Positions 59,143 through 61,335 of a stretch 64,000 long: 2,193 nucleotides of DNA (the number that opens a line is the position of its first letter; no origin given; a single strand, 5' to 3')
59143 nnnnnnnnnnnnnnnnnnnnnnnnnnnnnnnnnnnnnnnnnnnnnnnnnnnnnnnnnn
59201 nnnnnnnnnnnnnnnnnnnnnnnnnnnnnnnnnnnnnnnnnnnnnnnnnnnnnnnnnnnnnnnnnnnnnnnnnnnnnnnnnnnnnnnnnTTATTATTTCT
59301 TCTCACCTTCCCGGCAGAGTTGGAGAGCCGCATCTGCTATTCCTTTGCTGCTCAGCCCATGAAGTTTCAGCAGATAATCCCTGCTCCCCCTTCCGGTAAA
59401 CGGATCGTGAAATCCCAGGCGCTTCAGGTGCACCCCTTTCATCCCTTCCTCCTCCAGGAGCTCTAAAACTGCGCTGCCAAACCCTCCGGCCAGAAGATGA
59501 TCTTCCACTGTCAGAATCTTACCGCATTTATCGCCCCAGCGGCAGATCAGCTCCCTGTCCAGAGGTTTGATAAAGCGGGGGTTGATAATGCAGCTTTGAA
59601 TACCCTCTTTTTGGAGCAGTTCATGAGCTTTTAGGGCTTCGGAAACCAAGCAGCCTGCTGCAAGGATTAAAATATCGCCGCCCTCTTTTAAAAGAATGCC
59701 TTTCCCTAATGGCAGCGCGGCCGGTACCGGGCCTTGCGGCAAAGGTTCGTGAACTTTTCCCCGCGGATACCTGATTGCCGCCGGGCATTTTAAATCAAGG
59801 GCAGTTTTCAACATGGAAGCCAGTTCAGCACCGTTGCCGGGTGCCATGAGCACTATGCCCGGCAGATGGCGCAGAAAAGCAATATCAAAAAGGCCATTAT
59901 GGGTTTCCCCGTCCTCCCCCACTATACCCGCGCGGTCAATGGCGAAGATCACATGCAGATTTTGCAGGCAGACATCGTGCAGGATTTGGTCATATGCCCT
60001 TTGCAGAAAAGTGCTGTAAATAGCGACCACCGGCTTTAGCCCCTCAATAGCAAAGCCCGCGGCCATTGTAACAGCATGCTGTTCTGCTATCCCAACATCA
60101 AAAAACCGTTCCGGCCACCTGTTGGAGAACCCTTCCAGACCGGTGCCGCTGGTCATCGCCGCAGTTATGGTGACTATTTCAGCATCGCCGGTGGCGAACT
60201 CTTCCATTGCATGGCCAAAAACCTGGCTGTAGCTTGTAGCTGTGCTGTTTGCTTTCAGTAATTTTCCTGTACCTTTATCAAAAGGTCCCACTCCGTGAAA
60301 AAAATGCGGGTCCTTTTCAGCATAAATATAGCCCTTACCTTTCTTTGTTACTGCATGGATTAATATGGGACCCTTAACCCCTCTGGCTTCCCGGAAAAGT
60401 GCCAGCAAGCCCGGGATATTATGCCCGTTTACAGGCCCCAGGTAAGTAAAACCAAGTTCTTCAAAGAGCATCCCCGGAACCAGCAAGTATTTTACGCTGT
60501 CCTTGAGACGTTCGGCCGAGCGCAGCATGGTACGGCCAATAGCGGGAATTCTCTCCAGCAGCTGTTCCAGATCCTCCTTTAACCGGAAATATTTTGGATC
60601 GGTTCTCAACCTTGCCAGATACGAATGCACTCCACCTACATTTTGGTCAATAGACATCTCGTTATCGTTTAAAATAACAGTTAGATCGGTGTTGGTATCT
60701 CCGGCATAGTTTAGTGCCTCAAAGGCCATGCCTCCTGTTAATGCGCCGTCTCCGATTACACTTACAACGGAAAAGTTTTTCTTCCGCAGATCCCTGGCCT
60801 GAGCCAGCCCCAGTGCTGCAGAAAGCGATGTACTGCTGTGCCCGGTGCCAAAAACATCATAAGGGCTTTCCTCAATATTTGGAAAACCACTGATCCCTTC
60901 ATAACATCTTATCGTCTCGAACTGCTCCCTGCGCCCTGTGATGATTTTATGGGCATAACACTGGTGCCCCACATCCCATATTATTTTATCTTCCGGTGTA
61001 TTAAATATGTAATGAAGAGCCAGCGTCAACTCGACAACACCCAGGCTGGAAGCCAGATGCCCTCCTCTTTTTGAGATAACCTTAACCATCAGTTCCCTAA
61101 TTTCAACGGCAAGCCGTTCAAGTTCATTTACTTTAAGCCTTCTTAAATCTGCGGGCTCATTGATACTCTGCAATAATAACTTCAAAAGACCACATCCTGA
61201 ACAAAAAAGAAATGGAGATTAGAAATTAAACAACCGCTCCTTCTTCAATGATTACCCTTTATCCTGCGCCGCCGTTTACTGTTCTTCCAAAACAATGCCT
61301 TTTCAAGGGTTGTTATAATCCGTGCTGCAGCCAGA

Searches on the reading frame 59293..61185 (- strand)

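Call 40: search_protein_families(library=ncbifam, proteins=[window:59293-61185:-], max_evalue=1e-20)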
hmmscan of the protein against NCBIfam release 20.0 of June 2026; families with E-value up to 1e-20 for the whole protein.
window:59293-61185:- (630 aa): 6 families
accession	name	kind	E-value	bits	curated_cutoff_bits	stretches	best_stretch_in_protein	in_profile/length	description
TIGR00204.1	dxs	equivalog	3.9e-247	821.7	465.95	1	6-621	2-612/616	1-deoxy-D-xylulose-5-phosphate synthase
NF003933.0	PRK05444.2-2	equivalog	1.8e-178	594.9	395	1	4-619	7-600/606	1-deoxy-D-xylulose-5-phosphate synthase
NF008968.0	PRK12315.1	subfamily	1.5e-157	525.4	510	2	3-195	2-194/582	1-deoxy-D-xylulose-5-phosphate synthase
NF004559.0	PRK05899.2-5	equivalog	9.8e-70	235.5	488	1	312-625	315-625/627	transketolase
NF004556.0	PRK05899.2-2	equivalog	3e-43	148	575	1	315-622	320-636/639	transketolase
NF006667.0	PRK09212.1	subfamily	2.2e-21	76.1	321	1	358-582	50-281/327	pyruvate dehydrogenase complex E1 component subunit beta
